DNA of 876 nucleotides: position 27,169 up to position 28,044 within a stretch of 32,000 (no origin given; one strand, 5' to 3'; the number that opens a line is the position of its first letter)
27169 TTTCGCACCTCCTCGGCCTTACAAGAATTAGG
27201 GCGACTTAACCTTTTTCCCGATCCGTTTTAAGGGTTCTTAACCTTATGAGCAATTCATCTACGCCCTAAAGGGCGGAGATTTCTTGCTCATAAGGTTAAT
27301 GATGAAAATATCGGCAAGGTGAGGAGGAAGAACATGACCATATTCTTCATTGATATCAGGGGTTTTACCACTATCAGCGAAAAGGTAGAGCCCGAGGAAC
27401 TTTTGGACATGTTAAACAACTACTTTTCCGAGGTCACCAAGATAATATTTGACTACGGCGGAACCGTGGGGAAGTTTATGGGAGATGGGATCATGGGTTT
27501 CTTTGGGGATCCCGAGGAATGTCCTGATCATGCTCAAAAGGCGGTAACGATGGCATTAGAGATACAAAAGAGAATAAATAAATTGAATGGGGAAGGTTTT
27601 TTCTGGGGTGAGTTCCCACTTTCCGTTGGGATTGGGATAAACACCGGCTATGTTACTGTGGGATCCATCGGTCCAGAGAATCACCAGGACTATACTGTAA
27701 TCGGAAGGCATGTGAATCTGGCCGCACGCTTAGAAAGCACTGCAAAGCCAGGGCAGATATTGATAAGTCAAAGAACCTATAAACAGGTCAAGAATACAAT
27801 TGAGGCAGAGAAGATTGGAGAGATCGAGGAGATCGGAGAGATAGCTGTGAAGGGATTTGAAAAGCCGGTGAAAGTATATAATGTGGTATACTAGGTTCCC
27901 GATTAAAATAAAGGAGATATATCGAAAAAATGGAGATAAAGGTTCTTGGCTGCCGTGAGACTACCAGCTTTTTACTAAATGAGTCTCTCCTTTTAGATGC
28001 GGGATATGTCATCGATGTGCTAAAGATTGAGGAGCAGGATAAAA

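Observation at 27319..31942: Candidate undescribed system: co-oriented make/break/sense cyclic-nucleotide cluster ending in a 987-aa cNMP-binding protein of unknown architecture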

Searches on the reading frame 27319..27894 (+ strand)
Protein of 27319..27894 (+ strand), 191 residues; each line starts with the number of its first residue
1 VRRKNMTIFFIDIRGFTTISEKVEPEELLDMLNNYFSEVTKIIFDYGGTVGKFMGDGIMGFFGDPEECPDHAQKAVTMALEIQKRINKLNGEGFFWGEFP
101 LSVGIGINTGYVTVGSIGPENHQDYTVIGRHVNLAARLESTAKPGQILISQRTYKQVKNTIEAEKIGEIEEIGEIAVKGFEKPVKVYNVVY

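Call 3: search_protein_families(library=pfam, proteins=[window:27319-27894:+], max_evalue=1)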
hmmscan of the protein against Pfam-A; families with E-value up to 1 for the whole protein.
window:27319-27894:+ (191 aa): 1 family
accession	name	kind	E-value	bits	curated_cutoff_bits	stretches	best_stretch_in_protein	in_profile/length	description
PF00211.25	Guanylate_cyc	-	3.9e-34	118.3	21.9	1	3-187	6-179/183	Adenylate and Guanylate cyclase catalytic domain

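Call 4: search_protein_families(library=ncbifam, proteins=[window:27319-27894:+], max_evalue=1)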
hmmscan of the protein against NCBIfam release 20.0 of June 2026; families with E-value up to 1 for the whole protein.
window:27319-27894:+ (191 aa): 3 families
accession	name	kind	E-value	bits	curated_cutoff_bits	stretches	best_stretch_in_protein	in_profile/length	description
TIGR03903.1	TOMM_kin_cyc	equivalog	2.3e-14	52.3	705.75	1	21-166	306-445/1267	TOMM system kinase/cyclase fusion protein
NF058673.1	LipAdnlyCyLipJMY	equivalog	9.3e-06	24.6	800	1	4-182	294-442/449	bifunctional lipase/adenylate cyclase LipJ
TIGR04510.1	mod_pep_cyc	subfamily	0.23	9.9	400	1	134-151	126-143/814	putative peptide modification system cyclase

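Call 5: search_protein_families(library=padloc, proteins=[window:27319-27894:+], max_evalue=1)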
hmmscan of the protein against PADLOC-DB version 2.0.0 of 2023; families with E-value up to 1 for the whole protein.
window:27319-27894:+ (191 aa): 13 families
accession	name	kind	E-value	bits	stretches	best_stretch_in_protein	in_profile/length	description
PDLC00734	PycC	-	6.5e-27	92.6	1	2-163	186-350/374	Pycsar cyclase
PDLC02367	PycC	-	2.7e-25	87.2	1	6-164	44-199/226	-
PDLC00765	PycC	-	1.2e-21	75.4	1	5-162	257-417/477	Pycsar cyclase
PDLC00766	PycC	-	4.5e-19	66.8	1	6-165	44-203/232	Pycsar cyclase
PDLC02370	PycC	-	1.6e-16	58.6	1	7-160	83-241/340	-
PDLC02369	PycC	-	5.4e-14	50.3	1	3-163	44-197/248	-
PDLC02366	PycC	-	5.9e-12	43.3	1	2-162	274-438/486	-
PDLC00763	PycC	-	8.5e-12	43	1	4-160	52-210/268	Pycsar cyclase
PDLC02368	PycC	-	8.1e-10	36.7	1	5-160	44-203/234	-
PDLC00764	PycC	-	6.4e-09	33.2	1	6-154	95-250/449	Pycsar cyclase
PDLC00767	PycC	-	4.6e-08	30.8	1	9-159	96-251/337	Pycsar cyclase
PDLC00762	PycC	-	1.2e-06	25.7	2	29-159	77-208/508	Pycsar cyclase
PDLC00761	PycC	-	1.1e-05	22.5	1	8-156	108-261/438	Pycsar cyclase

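Call 77: search_solved_structures(query=window:27319-27894:+, max_evalue=0.00001, show_alignments=2)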
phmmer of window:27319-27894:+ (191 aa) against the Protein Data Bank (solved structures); distinct sequences matched with E-value up to 0.00001: 60.
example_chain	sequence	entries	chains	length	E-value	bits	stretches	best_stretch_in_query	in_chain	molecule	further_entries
3r5g_A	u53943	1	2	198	2.9e-51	176.8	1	2-190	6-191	CyaB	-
2w01_A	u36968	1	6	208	4.1e-36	127.4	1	3-161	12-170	ADENYLATE CYCLASE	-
6fht_A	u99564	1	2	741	1.5e-35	125.5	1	3-161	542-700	Bacteriophytochrome,Adenylate cyclase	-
1wc0_A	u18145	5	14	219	2.1e-25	92.5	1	6-159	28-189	ADENYLATE CYCLASE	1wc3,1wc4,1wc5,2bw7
1wc1_A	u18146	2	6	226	2.4e-25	92.3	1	6-159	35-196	ADENYLATE CYCLASE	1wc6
5oyh_A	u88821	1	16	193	5.7e-25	91.1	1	4-169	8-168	Nucleotide cyclase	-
6sir_A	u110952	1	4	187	2.2e-24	89.2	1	4-169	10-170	Nucleotide cyclase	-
6aoa_A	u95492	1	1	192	8.8e-24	87.2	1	4-170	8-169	Bacterio-rhodopsin/guanylyl cyclase 1 fusion protein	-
6ao9_A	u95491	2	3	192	3.6e-23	85.2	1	4-170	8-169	Bacterio-rhodopsin/guanylyl cyclase 1 fusion protein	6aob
8buz_A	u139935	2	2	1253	1.8e-22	83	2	2-157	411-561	Adenylate cyclase type 8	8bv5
5x4t_A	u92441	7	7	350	2.9e-22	82.3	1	7-160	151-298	Photoactivated adenylyl cyclase | Family 3 adenylate cyclase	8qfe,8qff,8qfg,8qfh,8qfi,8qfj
9f1z_A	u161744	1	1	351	3e-22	82.2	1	7-160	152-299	Family 3 adenylate cyclase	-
5x4u_A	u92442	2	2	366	3.2e-22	82.1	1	7-160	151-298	Photoactivated adenylyl cyclase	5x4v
4yus_A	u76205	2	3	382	3.3e-22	82.1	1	7-160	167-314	Family 3 adenylate cyclase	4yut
9f1w_A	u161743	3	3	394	3.8e-22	81.9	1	7-160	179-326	Family 3 adenylate cyclase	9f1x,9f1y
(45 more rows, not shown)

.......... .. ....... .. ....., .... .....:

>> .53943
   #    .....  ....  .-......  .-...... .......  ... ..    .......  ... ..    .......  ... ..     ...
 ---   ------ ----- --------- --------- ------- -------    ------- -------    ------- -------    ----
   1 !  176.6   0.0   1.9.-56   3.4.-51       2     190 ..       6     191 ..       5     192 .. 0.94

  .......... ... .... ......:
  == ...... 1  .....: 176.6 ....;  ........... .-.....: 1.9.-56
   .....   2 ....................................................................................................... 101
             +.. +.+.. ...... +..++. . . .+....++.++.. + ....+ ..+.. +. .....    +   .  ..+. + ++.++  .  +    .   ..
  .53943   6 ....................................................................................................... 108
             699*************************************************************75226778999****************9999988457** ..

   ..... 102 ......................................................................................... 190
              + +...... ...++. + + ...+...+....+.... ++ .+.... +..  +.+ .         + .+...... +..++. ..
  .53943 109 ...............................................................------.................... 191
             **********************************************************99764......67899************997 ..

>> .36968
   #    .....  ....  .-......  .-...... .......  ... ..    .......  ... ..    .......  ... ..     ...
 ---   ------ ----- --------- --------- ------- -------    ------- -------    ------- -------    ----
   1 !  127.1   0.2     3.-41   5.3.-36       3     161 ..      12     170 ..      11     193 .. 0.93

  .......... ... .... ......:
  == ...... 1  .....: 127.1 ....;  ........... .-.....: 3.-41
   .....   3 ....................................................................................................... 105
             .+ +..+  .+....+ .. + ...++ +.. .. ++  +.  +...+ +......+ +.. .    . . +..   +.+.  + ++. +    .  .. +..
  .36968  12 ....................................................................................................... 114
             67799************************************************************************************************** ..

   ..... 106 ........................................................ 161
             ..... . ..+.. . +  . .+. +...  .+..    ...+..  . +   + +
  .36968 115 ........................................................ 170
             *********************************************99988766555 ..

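Call 95: find_homologous_proteins(query=window:27334-27894:+, max_evalue=1e-20)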
Query window:27334-27894:+ (186 aa): 580 proteins with E <= 1e-20 among 955 candidates; the best 120 are listed.
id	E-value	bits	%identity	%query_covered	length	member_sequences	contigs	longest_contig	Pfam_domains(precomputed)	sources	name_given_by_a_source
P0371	3.5e-119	413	100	100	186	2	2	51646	PF00211.26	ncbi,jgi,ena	-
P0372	5.6e-76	272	64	99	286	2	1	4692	PF00211.26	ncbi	ncbi:MAG: adenylate/guanylate cyclase domain-containing protein, partial [Chloroflexota bacterium]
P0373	8.6e-73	262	65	99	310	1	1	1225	PF00211.26,PF00072.31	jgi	jgi:class 3 adenylate cyclase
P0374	2.5e-71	257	62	99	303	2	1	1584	PF00211.26,PF00072.31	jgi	-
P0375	1.7e-70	254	63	99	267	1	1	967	PF00211.26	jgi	-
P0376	2.9e-70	253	65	99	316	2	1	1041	PF00211.26,PF00072.31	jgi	jgi:class 3 adenylate cyclase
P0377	3.8e-69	250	61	99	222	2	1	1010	PF00211.26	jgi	jgi:adenylate cyclase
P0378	1.5e-68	248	64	99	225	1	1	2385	PF00211.26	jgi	jgi:class 3 adenylate cyclase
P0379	2.2e-68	247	63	99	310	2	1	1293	PF00211.26,PF00072.31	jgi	jgi:class 3 adenylate cyclase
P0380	5.0e-68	246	60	99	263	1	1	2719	PF00211.26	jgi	jgi:class 3 adenylate cyclase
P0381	1.0e-65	239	61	99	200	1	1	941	PF00211.26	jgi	jgi:class 3 adenylate cyclase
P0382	2.8e-65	237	63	84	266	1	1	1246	PF00211.26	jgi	jgi:class 3 adenylate cyclase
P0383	4.1e-63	230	56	99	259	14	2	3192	PF00211.26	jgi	jgi:class 3 adenylate cyclase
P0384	4.8e-63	230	59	99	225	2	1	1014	PF00211.26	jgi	jgi:class 3 adenylate cyclase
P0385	3.4e-62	227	57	99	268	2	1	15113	PF00211.26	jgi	jgi:class 3 adenylate cyclase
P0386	7.9e-58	213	55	99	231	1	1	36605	PF00211.26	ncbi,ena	-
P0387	1.4e-57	212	54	99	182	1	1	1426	PF00211.26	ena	-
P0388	3.2e-57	211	55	99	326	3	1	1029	PF13185.13,PF01590.33,PF00211.26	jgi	jgi:class 3 adenylate cyclase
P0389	4.2e-57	211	55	99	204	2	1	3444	PF00211.26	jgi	jgi:class 3 adenylate cyclase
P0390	7.2e-57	210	55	99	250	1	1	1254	PF00211.26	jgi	jgi:class 3 adenylate cyclase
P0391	1.0e-56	209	53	100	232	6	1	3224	PF00211.26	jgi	-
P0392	3.1e-56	208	55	99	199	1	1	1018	PF00211.26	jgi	jgi:class 3 adenylate cyclase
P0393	3.3e-56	208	52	100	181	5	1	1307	PF00211.26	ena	-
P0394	6.4e-56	207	74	72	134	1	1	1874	PF00211.26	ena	-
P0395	1.0e-55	206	54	99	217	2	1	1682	PF00211.26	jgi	-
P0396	2.6e-55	205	53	99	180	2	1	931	PF00211.26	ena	-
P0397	3.0e-55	205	55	99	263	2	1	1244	PF00211.26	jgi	jgi:class 3 adenylate cyclase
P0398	6.9e-55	203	54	99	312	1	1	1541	PF00211.26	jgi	jgi:adenylate cyclase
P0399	7.9e-55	203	54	99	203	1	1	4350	PF00211.26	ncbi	ncbi:MAG: adenylate cyclase, partial [Thermoplasmata archaeon]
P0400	7.9e-55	203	53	99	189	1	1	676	PF00211.26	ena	-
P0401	2.2e-54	202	51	100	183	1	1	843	PF00211.26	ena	-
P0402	3.4e-54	201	53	100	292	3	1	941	PF00211.26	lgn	-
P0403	5.0e-54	201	53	100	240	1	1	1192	PF00211.26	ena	-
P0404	5.5e-54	200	54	100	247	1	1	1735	PF00211.26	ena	-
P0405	5.9e-54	200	52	99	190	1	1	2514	PF00211.26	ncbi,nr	ncbi:MAG: adenylate/guanylate cyclase domain-containing protein, partial [Desulfobacterales bacteriu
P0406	8.8e-54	200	61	82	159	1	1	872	PF00211.26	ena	-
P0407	1.9e-53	199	52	100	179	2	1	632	PF00211.26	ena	-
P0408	3.5e-53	198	53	99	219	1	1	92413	PF00211.26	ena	-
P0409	3.7e-53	198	52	100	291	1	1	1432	PF00211.26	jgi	jgi:class 3 adenylate cyclase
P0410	3.8e-53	198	51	100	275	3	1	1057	PF00211.26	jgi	jgi:adenylate cyclase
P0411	8.1e-53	197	53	99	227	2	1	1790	PF00211.26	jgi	jgi:class 3 adenylate cyclase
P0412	8.4e-53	197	53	100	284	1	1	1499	PF00211.26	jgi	-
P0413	1.2e-52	196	52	99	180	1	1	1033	PF00211.26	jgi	jgi:class 3 adenylate cyclase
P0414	1.9e-52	195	52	97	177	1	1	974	PF00211.26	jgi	-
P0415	2.2e-52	195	51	99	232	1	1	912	PF00211.26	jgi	jgi:class 3 adenylate cyclase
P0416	2.5e-52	195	50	99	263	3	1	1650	PF00211.26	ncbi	-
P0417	3.8e-52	194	51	99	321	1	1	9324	PF00211.26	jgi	jgi:class 3 adenylate cyclase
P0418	4.2e-52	194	52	99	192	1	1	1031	PF00211.26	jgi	jgi:class 3 adenylate cyclase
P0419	5.4e-52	194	53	97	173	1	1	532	PF00211.26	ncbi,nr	ncbi:MAG: adenylate/guanylate cyclase domain-containing protein, partial [Desulfobacteraceae bacteri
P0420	6.9e-52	194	51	100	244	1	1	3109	PF00211.26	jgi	jgi:adenylate cyclase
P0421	6.9e-52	194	54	99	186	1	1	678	PF00211.26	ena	-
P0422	8.9e-52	193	51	97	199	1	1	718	PF00211.26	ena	-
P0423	1.0e-51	193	52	99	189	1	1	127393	PF00211.26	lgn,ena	-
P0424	1.2e-51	193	51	100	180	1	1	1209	PF00211.26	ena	-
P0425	1.3e-51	193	59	82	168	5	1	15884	PF00211.26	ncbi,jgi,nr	ncbi:MAG: adenylate/guanylate cyclase domain-containing protein [Deltaproteobacteria bacterium]|nr:a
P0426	1.3e-51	193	51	99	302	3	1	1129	PF00211.26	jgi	jgi:class 3 adenylate cyclase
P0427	1.5e-51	192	53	100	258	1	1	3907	PF00211.26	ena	-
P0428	1.5e-51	192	52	100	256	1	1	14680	PF00211.26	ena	-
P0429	1.6e-51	192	50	99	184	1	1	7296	PF00211.26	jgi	jgi:class 3 adenylate cyclase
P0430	1.6e-51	192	48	100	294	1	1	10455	PF00211.26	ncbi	ncbi:MAG: adenylate/guanylate cyclase domain-containing protein, partial [Desulfobacteraceae bacteri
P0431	1.8e-51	192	51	100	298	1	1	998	PF00211.26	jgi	jgi:class 3 adenylate cyclase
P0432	2.1e-51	192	49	99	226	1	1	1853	PF00211.26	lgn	-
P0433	4.0e-51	191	50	99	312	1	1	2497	PF28175.1,PF00211.26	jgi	jgi:adenylate cyclase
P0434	5.1e-51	191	56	92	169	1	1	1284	PF00211.26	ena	-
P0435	6.6e-51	190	50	99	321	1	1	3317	PF00211.26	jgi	jgi:adenylate cyclase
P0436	1.2e-50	190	49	99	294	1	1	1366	PF00672.31,PF00211.26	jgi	jgi:class 3 adenylate cyclase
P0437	3.3e-50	188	52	100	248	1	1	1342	PF00211.26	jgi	jgi:class 3 adenylate cyclase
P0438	6.0e-50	187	49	100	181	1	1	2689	PF00211.26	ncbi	-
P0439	8.7e-50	187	51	100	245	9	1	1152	PF00211.26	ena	-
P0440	8.9e-50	187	48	99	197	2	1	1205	PF00211.26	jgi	jgi:adenylate cyclase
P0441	1.1e-49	186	49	99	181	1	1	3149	PF00211.26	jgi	jgi:class 3 adenylate cyclase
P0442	2.6e-49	185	51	98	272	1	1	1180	PF00211.26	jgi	jgi:class 3 adenylate cyclase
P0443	3.5e-49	185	48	99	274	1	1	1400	PF00211.26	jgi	jgi:class 3 adenylate cyclase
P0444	4.7e-49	184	47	99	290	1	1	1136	PF00672.31,PF00211.26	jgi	jgi:class 3 adenylate cyclase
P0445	5.0e-49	184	51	99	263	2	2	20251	PF00211.26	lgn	-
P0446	1.5e-48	183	47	100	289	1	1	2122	PF00211.26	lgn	-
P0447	2.0e-48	182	53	89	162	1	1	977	PF00211.26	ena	-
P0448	2.3e-48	182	52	99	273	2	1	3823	PF00211.26,PF00072.31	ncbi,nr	ncbi:response regulator, partial [bacterium]|nr:response regulator [bacterium]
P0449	3.1e-48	182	47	100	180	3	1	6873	PF00211.26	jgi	-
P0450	3.2e-48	182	49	100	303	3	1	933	PF00211.26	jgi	jgi:class 3 adenylate cyclase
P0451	6.3e-48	181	55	85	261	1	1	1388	PF00211.26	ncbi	-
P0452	6.9e-48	181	50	99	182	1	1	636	PF00211.26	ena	-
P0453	1.2e-47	180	50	98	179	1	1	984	PF00211.26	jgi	-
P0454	7.2e-47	177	48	100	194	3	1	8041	PF00211.26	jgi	jgi:class 3 adenylate cyclase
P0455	7.4e-47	177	49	99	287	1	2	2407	PF00672.31,PF00211.26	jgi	jgi:class 3 adenylate cyclase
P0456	1.0e-46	177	48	99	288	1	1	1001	PF00672.31,PF00211.26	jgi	jgi:class 3 adenylate cyclase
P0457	1.5e-46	176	60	71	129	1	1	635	PF00211.26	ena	-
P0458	1.7e-46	176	46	99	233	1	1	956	PF00211.26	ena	-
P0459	1.9e-46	176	46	99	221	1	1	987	PF00211.26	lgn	-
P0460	8.3e-46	174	47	99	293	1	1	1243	PF00672.31,PF00211.26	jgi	jgi:class 3 adenylate cyclase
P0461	1.1e-45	173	49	95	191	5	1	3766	PF00211.26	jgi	jgi:adenylate cyclase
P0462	1.8e-45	173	54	88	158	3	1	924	PF00211.26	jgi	jgi:class 3 adenylate cyclase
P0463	3.9e-45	172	57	82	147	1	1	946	PF00211.26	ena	-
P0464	4.7e-45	171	44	99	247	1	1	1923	PF00211.26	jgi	jgi:class 3 adenylate cyclase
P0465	5.1e-45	171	48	99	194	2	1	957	PF00211.26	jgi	jgi:class 3 adenylate cyclase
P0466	5.7e-45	171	46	99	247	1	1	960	PF00211.26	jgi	jgi:class 3 adenylate cyclase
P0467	6.6e-45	171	47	99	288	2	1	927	PF00672.31,PF00211.26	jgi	jgi:class 3 adenylate cyclase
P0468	7.4e-45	171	50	99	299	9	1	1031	PF00211.26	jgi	-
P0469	7.5e-45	171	51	90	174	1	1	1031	PF00211.26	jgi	jgi:class 3 adenylate cyclase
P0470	8.9e-45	170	47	99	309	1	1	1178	PF00672.31,PF00211.26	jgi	jgi:class 3 adenylate cyclase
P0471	1.7e-44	170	46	99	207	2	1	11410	PF00211.26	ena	-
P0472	2.9e-44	169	48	99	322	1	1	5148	PF00211.26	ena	-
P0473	4.0e-44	168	46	99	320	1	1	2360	PF00672.31,PF00211.26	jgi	jgi:class 3 adenylate cyclase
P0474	5.4e-44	168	47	99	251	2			PF00211.26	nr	nr:adenylate/guanylate cyclase domain-containing protein [Pseudomonas sp.]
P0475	1.0e-43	167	47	92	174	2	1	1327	PF00211.26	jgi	jgi:class 3 adenylate cyclase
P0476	1.8e-43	166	55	82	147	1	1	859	PF00211.26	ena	-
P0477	1.8e-43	166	46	99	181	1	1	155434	PF00211.26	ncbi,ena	-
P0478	2.0e-43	166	48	99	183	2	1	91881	PF00211.26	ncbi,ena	-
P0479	2.2e-43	166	50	87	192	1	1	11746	PF00211.26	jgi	jgi:adenylate cyclase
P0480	2.6e-43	166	46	99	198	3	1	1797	PF00211.26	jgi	jgi:class 3 adenylate cyclase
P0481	2.8e-43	166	49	99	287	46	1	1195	PF00211.26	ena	-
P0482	4.2e-43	165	48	99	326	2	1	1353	PF00211.26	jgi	jgi:adenylate cyclase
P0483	4.6e-43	165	53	82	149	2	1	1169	PF00211.26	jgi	jgi:adenylate cyclase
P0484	6.1e-43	164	46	92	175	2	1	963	PF00211.26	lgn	-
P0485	7.1e-43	164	47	99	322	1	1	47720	PF00211.26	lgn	-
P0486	8.0e-43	164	46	99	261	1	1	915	PF00672.31,PF00211.26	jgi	jgi:adenylate cyclase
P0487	8.5e-43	164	54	81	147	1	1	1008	PF00211.26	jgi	jgi:class 3 adenylate cyclase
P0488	9.0e-43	164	45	99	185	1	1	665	PF00211.26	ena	-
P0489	1.5e-42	163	49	99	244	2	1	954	PF00211.26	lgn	-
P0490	2.3e-42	163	53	82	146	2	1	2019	PF00211.26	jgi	jgi:class 3 adenylate cyclase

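Call 96: find_encoding_contigs(protein=P0399, flank=6000, max_places=2)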
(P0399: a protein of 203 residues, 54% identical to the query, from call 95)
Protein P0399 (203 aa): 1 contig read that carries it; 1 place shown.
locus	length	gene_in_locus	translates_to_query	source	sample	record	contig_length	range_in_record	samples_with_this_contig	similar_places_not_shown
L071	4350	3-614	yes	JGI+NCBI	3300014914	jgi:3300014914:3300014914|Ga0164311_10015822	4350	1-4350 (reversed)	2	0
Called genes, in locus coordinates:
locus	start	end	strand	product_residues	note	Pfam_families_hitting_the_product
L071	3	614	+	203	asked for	PF00211:Guanylate_cyc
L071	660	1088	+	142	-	-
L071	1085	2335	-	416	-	PF00202:Aminotran_3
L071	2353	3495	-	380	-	PF01073:3Beta_HSD, PF03435:Sacchrp_dh_NADP, PF13460:NAD_binding_10 (weak), PF16653:Sacchrp_dh_C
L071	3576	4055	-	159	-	PF00111:Fer2, PF13085:Fer2_3 (weak), PF01799:Fer2_2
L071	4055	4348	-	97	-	?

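Call 97: find_encoding_contigs(protein=P0423, flank=6000, max_places=2)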
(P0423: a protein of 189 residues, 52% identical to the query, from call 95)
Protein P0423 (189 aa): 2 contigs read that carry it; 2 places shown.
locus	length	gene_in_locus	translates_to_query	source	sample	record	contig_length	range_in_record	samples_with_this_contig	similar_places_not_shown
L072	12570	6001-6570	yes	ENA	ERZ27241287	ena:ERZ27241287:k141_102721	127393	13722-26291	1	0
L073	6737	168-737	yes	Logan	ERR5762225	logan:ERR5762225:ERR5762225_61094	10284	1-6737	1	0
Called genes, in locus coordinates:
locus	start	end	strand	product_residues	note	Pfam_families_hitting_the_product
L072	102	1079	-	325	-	-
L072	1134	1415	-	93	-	-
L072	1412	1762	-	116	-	-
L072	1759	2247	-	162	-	PF03592:Terminase_2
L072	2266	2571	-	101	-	-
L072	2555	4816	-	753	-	-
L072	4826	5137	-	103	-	-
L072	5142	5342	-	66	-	-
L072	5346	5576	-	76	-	-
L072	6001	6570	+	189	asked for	PF00211:Guanylate_cyc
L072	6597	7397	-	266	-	PF00795:CN_hydrolase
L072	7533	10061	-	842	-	PF13510:Fer2_4, PF22117:Fer4_Nqo3, PF12838:Fer4_7, PF14697:Fer4_21, PF14691:Fer4_20, PF01266:DAO, PF07992:Pyr_redox_2, PF13450:NAD_binding_8, +12 more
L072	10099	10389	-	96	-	PF12837:Fer4_6, PF13237:Fer4_10 (weak), PF13187:Fer4_9 (weak)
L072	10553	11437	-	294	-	PF01869:BcrAD_BadFG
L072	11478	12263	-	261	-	PF01869:BcrAD_BadFG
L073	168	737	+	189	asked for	PF00211:Guanylate_cyc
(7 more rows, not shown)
